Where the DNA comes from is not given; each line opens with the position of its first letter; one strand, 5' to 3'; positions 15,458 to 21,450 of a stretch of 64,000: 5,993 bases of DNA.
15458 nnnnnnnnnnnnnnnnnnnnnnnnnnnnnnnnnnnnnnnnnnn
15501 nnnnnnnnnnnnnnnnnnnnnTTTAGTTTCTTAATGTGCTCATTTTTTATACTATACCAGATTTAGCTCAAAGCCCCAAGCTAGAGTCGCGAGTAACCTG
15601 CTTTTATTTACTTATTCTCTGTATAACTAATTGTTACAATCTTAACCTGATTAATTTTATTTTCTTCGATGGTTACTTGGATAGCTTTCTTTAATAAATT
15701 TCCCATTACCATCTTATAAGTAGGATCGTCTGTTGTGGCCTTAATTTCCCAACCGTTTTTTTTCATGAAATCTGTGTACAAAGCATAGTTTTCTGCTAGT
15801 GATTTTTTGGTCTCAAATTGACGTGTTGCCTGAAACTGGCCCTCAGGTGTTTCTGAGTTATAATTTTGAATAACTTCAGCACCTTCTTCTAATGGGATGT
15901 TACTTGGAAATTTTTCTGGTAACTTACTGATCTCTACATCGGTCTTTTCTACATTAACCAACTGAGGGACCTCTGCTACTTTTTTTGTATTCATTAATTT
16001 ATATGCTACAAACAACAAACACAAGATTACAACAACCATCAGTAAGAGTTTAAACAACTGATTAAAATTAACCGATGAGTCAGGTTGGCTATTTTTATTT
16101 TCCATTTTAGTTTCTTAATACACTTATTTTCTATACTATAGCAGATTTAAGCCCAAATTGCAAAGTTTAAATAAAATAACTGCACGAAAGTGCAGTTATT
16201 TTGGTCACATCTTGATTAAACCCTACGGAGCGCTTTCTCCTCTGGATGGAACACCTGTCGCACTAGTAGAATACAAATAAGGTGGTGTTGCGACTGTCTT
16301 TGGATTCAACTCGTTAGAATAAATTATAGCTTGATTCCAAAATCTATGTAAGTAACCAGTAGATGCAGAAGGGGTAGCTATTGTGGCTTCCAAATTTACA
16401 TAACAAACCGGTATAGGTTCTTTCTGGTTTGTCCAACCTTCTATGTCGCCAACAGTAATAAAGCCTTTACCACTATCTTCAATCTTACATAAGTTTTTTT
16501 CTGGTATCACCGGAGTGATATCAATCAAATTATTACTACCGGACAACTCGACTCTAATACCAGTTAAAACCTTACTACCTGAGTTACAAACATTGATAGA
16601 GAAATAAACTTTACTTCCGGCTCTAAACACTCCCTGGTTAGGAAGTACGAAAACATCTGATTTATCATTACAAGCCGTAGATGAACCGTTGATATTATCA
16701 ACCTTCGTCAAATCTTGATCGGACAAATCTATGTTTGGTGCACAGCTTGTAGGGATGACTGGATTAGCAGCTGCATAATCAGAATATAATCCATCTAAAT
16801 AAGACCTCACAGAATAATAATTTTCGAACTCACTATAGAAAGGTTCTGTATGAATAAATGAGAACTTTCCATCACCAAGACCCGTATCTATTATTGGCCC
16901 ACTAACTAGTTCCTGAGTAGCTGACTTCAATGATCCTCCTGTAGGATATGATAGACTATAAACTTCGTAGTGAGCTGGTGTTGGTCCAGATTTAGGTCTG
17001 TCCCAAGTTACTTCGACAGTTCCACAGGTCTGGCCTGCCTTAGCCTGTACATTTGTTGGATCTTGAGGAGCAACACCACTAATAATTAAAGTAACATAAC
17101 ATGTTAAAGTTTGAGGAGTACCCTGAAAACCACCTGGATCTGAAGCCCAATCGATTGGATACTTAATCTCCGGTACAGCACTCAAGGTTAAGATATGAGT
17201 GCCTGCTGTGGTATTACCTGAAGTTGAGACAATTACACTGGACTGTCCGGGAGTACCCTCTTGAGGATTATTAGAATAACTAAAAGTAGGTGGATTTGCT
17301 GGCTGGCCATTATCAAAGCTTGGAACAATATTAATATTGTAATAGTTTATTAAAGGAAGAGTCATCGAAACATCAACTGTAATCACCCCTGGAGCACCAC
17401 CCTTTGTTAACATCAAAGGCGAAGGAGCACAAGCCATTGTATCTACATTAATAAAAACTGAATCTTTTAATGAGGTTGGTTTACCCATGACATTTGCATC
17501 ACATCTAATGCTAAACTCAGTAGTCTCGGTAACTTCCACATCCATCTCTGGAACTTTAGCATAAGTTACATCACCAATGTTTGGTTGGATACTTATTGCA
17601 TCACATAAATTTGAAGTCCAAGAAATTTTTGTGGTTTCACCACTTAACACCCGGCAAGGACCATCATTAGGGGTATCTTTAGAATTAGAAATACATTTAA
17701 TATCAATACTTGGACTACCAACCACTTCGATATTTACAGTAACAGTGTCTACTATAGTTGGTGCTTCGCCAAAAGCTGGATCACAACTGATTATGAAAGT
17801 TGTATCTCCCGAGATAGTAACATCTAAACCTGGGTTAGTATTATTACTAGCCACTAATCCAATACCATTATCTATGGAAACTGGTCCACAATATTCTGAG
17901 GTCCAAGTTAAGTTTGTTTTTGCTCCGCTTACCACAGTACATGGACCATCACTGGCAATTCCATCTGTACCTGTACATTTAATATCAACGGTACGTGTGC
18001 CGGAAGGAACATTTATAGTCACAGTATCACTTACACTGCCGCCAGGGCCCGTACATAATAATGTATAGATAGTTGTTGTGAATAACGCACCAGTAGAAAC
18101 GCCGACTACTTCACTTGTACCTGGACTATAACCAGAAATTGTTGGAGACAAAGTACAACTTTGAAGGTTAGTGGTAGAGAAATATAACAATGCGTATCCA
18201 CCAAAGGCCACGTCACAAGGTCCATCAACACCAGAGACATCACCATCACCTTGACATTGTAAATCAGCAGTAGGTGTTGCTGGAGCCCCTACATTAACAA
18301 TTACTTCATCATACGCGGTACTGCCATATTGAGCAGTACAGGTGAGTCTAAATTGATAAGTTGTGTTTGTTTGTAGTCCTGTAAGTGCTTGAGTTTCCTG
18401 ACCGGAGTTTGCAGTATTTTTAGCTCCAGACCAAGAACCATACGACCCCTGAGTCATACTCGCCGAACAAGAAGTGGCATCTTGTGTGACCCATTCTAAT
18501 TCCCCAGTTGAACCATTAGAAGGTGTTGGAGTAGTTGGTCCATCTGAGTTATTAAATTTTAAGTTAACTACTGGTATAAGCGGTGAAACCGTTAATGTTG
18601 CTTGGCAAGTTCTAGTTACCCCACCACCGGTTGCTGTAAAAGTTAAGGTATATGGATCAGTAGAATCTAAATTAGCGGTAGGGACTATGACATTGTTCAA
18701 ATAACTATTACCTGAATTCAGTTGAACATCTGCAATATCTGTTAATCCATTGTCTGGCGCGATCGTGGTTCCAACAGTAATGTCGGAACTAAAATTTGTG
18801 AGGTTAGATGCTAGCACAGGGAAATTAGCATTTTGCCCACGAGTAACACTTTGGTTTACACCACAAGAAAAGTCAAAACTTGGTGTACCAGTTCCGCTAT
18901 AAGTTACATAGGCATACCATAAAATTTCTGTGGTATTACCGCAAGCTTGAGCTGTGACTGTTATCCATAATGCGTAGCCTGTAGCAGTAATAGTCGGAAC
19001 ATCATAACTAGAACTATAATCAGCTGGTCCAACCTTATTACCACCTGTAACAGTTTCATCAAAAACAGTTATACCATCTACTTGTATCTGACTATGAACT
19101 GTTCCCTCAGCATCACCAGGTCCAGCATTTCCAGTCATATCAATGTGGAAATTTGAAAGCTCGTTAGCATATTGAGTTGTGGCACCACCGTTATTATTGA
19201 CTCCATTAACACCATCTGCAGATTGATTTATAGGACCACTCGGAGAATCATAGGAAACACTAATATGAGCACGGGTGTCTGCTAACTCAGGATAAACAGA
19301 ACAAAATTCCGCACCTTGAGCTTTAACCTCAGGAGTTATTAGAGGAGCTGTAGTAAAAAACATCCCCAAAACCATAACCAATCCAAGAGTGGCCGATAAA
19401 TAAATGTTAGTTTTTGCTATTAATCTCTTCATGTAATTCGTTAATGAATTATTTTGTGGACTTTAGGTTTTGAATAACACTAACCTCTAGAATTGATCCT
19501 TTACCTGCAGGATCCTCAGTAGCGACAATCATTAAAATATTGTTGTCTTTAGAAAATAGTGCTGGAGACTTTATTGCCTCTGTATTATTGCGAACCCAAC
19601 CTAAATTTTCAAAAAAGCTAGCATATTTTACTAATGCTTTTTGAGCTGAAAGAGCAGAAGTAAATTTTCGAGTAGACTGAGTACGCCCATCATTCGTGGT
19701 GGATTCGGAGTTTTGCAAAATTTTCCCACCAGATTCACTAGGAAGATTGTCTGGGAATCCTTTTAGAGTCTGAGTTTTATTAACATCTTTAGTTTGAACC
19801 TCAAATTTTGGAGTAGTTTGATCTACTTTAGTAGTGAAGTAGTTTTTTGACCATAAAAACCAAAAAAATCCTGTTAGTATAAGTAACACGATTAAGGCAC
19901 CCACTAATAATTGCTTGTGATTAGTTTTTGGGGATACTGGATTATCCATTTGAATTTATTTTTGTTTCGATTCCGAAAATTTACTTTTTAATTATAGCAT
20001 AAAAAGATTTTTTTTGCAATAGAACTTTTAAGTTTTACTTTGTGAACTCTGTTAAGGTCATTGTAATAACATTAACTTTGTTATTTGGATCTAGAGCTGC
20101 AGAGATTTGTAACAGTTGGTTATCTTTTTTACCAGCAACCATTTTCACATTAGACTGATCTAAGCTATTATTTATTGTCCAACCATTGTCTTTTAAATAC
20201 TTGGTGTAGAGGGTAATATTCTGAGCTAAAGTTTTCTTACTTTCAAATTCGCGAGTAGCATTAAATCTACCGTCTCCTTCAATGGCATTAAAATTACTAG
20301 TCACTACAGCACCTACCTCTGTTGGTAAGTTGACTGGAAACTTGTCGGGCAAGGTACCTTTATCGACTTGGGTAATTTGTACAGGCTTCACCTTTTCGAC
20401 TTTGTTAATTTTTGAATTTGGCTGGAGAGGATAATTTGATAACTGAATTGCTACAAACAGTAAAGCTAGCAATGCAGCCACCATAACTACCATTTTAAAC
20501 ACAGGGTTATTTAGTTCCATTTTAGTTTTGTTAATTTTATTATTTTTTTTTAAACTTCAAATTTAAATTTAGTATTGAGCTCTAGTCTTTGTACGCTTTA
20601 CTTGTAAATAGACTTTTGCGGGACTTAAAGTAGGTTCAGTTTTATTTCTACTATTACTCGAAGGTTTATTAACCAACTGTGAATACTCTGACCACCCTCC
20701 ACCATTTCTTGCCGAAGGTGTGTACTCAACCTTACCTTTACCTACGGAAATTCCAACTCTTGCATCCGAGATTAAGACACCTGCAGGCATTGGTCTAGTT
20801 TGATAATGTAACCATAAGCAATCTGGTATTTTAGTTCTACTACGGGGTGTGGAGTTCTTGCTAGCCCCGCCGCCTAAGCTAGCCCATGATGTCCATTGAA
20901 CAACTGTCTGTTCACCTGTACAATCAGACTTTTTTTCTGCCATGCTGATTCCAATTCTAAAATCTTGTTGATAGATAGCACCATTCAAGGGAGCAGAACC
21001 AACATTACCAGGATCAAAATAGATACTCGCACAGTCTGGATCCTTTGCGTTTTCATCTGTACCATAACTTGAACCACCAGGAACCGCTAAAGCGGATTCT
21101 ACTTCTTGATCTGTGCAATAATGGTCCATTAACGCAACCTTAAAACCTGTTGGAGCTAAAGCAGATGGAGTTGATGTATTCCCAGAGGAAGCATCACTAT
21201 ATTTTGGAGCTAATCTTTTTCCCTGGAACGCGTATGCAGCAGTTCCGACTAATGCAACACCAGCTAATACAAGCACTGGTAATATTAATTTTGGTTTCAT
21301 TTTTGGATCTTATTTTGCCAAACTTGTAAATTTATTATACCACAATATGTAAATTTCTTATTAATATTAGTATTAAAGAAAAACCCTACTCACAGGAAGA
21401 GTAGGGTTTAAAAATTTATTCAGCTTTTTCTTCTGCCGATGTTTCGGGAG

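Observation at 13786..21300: Repeated module: large surface protein followed by two small anchored paralogs (large-small-small, twice)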

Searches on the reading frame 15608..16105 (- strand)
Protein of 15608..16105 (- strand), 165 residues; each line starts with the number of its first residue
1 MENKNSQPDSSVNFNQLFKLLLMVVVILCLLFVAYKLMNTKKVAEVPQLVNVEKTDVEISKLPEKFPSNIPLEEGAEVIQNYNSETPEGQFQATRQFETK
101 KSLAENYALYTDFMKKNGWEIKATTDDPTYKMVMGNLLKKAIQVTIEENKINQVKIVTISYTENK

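Call 3: search_protein_families(library=pfam, proteins=[window:15608-16105:-], max_evalue=1)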
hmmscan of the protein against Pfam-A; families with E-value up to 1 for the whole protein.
window:15608-16105:- (165 aa): 2 families
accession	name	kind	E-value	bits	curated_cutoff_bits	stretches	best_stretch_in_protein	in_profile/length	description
PF02876.24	Stap_Strp_tox_C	-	0.02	15.6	27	1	97-156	35-94/96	Staphylococcal/Streptococcal toxin, beta-grasp domain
PF14981.11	FAM165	-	0.11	12.8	25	1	13-45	5-37/50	FAM165 family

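Call 40: find_related_loci(query=A4, collection=genome_contigs, flank=10000)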
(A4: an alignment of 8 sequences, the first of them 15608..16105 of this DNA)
Query A4 (165 aa) in genome_contigs; peptide patterns used: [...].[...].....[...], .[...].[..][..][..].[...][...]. (x = any residue, [..] = any of these).
170 stretches matched a pattern; 5 encode a relative of the query (tblastn E <= 1e-3); 5 distinct loci.
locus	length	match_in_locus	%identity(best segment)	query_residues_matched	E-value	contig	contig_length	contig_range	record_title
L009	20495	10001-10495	95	1-165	2e-95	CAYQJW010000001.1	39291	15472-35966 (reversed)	MAG TPA_asm: uncultured Candidatus Saccharibacteria bacterium isolate SRP286056_co1_433 genome assembly, contig: NODE_10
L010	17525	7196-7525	50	54-163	2e-37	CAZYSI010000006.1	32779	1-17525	MAG TPA_asm: uncultured Candidatus Saccharibacteria bacterium isolate binchicken_co326_102 genome assembly, contig: NODE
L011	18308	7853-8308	51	15-165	1e-44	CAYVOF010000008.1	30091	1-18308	MAG TPA_asm: uncultured Candidatus Saccharibacteria bacterium isolate SRP192515_co2_194 genome assembly, contig: NODE_11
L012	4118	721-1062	43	52-165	8e-28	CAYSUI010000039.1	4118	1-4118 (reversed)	MAG TPA_asm: uncultured Candidatus Saccharibacteria bacterium isolate SRP298887_co1_137 genome assembly, contig: NODE_29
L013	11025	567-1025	36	20-165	1e-26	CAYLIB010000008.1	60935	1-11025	MAG TPA_asm: uncultured Candidatus Saccharibacteria bacterium isolate SRP278252_co2_789 genome assembly, contig: NODE_78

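Call 83: search_protein_families(library=padloc, proteins=[window:15608-16105:-], max_evalue=0.01)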
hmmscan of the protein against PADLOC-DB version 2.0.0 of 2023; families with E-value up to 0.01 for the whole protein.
window:15608-16105:- (165 aa): 0 families

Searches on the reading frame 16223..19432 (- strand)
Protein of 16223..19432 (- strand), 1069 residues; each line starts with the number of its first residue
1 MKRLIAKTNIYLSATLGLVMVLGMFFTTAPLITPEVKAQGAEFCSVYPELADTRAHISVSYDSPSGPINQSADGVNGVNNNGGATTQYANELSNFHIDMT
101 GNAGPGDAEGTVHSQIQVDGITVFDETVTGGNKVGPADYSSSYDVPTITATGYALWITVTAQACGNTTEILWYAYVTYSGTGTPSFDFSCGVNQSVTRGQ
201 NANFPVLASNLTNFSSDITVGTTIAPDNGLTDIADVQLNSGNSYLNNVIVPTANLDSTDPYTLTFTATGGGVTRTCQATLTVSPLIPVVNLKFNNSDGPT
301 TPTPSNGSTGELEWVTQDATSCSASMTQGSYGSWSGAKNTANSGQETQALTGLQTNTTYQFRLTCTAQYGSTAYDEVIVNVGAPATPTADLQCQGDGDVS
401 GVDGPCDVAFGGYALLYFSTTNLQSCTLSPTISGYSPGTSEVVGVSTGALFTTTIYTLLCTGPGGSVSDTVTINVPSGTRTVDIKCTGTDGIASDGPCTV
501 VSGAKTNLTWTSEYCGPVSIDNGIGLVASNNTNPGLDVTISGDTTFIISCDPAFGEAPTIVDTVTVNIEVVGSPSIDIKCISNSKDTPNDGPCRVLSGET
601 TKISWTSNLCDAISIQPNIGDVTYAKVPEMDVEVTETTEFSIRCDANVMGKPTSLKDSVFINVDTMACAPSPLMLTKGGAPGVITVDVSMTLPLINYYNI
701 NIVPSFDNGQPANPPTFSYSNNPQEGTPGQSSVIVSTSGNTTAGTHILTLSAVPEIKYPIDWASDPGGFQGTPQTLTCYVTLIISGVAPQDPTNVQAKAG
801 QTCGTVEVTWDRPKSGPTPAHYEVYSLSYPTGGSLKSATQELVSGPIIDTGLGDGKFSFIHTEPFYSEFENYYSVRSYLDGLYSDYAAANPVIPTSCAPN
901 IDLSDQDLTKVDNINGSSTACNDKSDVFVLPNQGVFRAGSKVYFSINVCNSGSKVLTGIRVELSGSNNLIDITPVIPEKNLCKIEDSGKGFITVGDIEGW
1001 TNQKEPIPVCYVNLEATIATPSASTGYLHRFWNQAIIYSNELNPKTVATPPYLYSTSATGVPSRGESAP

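Call 3: search_protein_families(library=pfam, proteins=[window:16223-19432:-], max_evalue=1)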
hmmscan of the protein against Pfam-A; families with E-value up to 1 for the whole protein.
window:16223-19432:- (1069 aa): 7 families
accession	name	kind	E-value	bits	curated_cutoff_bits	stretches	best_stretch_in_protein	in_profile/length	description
PF00041.27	fn3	-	0.00065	20.3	25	0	340-371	42-74/84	Fibronectin type III domain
PF22352.2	K319L-like_PKD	-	0.014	15.9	27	1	333-381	32-84/84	K319L-like, PKD domain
PF25523.1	Ig_RIMBP2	-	0.019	15.4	27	1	789-820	3-34/105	RIMBP2-like, immunoglobulin-like domain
PF23619.1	Ig_VWA7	-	0.2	12.3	27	0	425-480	17-73/104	VWA7 Ig-like domain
PF01272.25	GreA_GreB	-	0.2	12.1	26.9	0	466-484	54-72/77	Transcription elongation factor, GreA/GreB, C-term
PF02018.23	CBM_4_9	-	0.24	12.2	25.9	1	312-382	15-86/136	Carbohydrate binding domain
PF16656.11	Pur_ac_phosph_N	-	0.48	11.4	30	0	311-367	29-82/93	Purple acid Phosphatase, N-terminal domain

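Call 25: search_protein_families(library=ncbifam, proteins=[window:16223-19432:-], max_evalue=0.1)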
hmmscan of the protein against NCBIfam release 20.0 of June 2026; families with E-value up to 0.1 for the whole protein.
window:16223-19432:- (1069 aa): 0 families

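Call 65: search_solved_structures(query=window:16223-19432:-, max_evalue=1, show_alignments=2)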
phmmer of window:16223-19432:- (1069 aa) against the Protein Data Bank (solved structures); distinct sequences matched with E-value up to 1: 0.

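Call 83: search_protein_families(library=padloc, proteins=[window:16223-19432:-], max_evalue=0.01)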
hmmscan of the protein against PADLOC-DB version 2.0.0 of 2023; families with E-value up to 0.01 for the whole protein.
window:16223-19432:- (1069 aa): 0 families

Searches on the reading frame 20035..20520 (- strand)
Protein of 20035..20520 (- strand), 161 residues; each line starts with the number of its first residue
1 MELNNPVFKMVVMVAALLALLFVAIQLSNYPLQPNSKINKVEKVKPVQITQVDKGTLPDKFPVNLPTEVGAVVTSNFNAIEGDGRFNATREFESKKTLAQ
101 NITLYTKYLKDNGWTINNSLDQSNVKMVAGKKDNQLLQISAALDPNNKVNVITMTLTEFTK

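Call 3: search_protein_families(library=pfam, proteins=[window:20035-20520:-], max_evalue=1)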
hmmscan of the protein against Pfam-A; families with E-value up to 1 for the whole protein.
window:20035-20520:- (161 aa): 1 family
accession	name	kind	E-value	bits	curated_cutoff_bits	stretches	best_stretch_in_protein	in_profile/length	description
PF14372.11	hAT-like_RNase-H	-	0.063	13.9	27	1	131-160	49-78/100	hAT-like transposase, RNase-H fold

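Call 25: search_protein_families(library=ncbifam, proteins=[window:20035-20520:-], max_evalue=0.1)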
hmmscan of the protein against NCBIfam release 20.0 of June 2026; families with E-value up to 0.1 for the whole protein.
window:20035-20520:- (161 aa): 0 families

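Call 57: find_related_loci(query=A5, collection=metagenome_contigs, flank=10000)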
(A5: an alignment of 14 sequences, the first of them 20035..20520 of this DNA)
Query A5 (161 aa) in metagenome_contigs; peptide patterns used: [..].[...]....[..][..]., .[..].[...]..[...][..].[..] (x = any residue, [..] = any of these).
600 stretches matched a pattern (row limit reached: there are more); 5 encode a relative of the query (tblastn E <= 1e-3); 5 distinct loci.
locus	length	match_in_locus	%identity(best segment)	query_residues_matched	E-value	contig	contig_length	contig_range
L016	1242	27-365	47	47-159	2e-34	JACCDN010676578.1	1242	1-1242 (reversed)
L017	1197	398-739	38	43-156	3e-23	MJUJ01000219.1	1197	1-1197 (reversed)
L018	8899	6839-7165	34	9-124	9e-17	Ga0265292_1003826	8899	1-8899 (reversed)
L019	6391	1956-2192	31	53-135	4e-8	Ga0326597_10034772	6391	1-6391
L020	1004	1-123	44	100-140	2e-7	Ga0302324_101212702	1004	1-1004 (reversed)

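Call 83: search_protein_families(library=padloc, proteins=[window:20035-20520:-], max_evalue=0.01)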
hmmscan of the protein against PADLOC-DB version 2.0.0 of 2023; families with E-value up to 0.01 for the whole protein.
window:20035-20520:- (161 aa): 0 families

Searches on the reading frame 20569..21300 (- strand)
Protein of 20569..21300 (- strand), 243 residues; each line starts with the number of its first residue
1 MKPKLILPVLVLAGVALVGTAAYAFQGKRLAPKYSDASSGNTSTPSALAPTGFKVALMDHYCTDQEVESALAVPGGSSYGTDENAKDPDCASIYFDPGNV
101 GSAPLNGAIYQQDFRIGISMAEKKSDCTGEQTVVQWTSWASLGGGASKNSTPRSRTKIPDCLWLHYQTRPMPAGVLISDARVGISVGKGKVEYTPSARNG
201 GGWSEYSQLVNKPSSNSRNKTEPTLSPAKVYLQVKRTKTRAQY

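Call 3: search_protein_families(library=pfam, proteins=[window:20569-21300:-], max_evalue=1)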
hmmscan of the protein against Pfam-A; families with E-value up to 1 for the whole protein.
window:20569-21300:- (243 aa): 0 families

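Call 25: search_protein_families(library=ncbifam, proteins=[window:20569-21300:-], max_evalue=0.1)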
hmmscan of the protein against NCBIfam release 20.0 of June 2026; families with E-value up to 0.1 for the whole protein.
window:20569-21300:- (243 aa): 1 family
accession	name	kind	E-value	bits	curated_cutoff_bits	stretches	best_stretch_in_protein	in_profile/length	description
NF058558.2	AmldFbnFapC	equivalog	0.036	13.7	195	0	1-123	1-101/321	amyloid-like fimbrin subunit FapC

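Call 83: search_protein_families(library=padloc, proteins=[window:20569-21300:-], max_evalue=0.01)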
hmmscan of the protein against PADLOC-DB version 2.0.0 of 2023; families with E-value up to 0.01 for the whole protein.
window:20569-21300:- (243 aa): 0 families
